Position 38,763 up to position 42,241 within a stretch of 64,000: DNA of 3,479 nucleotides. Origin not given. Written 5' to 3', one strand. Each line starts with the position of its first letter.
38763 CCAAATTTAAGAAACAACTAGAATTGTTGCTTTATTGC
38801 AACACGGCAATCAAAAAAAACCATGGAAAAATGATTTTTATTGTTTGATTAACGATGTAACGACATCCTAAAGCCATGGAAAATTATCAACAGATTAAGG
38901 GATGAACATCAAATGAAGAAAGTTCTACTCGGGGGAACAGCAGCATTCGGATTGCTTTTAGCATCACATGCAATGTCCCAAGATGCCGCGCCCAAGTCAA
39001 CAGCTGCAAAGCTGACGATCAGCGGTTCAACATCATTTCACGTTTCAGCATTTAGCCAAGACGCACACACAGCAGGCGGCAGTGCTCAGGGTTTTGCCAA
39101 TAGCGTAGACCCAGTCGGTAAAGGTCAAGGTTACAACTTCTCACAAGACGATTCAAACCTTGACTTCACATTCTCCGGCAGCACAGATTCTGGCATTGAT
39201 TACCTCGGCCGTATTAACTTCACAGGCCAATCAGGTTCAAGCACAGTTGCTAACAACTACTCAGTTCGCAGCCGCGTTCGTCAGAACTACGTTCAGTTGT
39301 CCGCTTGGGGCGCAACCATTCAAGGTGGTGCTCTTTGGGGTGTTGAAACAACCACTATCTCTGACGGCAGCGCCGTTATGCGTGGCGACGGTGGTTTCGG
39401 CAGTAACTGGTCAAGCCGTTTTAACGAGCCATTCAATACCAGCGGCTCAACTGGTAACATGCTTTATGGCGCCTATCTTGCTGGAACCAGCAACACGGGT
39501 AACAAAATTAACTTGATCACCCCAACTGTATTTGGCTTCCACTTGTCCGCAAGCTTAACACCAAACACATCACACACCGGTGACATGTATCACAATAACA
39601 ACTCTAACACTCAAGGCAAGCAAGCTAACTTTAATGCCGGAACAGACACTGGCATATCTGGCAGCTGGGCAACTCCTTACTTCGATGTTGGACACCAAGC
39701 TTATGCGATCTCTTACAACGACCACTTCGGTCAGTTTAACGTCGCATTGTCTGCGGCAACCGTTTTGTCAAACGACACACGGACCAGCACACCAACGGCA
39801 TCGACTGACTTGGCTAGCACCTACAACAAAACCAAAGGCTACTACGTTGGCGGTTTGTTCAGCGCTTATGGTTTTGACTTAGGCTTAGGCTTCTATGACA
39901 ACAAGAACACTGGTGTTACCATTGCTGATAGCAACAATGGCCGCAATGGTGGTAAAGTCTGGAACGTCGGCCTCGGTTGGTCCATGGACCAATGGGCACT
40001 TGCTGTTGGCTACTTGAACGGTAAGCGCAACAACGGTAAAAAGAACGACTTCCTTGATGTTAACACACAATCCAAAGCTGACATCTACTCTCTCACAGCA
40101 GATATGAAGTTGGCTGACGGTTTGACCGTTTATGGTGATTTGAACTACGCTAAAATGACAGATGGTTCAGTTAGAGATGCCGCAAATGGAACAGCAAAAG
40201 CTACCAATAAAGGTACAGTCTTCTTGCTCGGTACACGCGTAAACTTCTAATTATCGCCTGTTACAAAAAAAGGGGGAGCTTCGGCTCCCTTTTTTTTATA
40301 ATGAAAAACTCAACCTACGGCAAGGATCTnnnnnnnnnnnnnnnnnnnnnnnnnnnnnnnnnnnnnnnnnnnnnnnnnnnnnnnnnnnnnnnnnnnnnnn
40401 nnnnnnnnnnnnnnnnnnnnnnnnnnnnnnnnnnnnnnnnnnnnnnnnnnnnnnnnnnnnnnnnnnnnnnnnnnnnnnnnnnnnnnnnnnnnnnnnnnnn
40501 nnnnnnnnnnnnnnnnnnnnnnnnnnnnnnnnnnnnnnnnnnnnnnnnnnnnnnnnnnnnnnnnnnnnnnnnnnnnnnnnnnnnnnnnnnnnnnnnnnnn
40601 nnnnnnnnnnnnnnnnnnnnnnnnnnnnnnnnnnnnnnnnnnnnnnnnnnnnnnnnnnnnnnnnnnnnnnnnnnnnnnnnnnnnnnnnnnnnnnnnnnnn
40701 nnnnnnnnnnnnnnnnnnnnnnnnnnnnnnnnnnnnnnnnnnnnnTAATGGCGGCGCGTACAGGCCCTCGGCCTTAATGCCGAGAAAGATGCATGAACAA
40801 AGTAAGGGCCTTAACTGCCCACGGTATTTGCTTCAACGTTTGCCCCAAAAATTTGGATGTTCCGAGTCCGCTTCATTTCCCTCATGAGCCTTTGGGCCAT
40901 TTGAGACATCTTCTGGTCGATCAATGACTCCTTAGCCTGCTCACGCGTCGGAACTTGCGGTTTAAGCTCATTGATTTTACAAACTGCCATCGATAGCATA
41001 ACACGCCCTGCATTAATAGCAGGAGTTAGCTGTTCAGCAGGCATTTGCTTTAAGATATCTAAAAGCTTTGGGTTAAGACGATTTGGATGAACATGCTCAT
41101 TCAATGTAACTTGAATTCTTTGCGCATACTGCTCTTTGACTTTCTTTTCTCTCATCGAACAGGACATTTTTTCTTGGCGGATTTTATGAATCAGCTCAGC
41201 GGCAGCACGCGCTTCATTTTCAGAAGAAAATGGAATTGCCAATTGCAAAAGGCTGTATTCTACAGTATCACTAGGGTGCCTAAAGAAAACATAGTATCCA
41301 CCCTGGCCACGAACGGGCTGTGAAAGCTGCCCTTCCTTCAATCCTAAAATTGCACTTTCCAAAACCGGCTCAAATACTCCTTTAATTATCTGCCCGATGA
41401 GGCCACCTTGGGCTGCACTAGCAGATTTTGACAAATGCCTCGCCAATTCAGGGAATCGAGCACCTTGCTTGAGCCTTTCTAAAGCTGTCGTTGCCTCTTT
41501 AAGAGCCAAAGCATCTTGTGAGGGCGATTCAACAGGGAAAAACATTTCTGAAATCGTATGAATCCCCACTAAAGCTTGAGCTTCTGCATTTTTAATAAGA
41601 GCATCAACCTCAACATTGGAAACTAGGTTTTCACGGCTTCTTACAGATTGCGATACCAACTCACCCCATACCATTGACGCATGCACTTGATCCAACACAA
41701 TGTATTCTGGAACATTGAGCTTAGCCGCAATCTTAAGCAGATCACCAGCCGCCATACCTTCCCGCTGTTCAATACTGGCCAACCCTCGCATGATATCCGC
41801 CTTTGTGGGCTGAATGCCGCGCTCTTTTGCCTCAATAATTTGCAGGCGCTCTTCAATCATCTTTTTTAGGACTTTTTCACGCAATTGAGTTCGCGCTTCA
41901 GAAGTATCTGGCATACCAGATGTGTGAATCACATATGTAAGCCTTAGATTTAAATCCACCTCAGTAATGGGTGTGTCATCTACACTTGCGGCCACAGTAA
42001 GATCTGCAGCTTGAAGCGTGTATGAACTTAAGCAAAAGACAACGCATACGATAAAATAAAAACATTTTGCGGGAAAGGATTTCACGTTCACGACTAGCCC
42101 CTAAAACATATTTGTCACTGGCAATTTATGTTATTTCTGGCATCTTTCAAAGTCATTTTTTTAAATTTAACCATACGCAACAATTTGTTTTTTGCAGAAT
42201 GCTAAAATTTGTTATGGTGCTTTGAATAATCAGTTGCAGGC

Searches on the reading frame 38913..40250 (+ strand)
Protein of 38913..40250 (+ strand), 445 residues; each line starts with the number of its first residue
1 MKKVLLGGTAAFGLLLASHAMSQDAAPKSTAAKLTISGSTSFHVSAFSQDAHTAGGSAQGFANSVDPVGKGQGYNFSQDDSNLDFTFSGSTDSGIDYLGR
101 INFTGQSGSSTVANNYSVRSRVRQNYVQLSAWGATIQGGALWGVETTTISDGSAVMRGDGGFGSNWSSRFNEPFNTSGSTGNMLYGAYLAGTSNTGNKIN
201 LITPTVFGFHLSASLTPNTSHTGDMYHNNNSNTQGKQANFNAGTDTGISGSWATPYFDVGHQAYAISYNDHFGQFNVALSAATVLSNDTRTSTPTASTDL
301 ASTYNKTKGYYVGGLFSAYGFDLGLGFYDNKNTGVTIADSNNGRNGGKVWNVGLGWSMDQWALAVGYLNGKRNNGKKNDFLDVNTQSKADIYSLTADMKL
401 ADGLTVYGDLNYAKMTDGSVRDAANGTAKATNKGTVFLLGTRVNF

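Call 75: search_protein_families(library=pfam, proteins=[window:38913-40250:+], max_evalue=0.00001)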
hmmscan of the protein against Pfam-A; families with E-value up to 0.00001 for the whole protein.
window:38913-40250:+ (445 aa): 1 family
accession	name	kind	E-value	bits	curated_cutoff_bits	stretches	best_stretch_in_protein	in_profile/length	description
PF13609.12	Porin_4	-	7.4e-10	39.6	27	1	10-415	3-307/310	Gram-negative porin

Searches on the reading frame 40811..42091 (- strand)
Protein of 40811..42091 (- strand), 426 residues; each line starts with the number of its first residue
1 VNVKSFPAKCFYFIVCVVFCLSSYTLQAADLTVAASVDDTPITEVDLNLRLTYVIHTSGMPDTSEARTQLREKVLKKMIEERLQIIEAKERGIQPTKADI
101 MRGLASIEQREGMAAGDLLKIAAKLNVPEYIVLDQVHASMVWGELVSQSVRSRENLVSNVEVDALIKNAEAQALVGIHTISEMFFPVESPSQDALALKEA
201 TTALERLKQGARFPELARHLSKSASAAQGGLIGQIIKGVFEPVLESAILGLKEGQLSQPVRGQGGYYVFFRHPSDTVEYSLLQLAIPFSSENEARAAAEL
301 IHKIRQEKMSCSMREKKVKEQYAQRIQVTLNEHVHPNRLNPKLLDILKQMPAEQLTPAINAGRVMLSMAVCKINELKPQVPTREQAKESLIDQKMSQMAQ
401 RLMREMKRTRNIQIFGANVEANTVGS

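Call 75: search_protein_families(library=pfam, proteins=[window:40811-42091:-], max_evalue=0.00001)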
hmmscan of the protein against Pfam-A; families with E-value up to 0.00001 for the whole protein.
window:40811-42091:- (426 aa): 6 families
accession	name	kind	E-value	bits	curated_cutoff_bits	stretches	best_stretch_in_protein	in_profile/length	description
PF00639.27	Rotamase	-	4.9e-14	53.5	21.7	1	190-269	12-93/97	PPIC-type PPIASE domain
PF13616.12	Rotamase_3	-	9.3e-11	42.7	22.5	1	188-268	28-109/116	PPIC-type PPIASE domain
PF13624.11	SurA_N_3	-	1.3e-07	32.1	27.2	1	2-108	8-121/162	SurA-like N-terminal domain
PF13145.12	Rotamase_2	-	1.5e-07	32.6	27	0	192-270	39-104/121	PPIC-type PPIASE domain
PF13623.11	SurA_N_2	-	3.8e-07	30.5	28.5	1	11-107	21-122/145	SurA-like N-terminal domain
PF09312.16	SurA_N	-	1.6e-06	28.7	30.8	1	33-121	4-93/118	SurA N-terminal domain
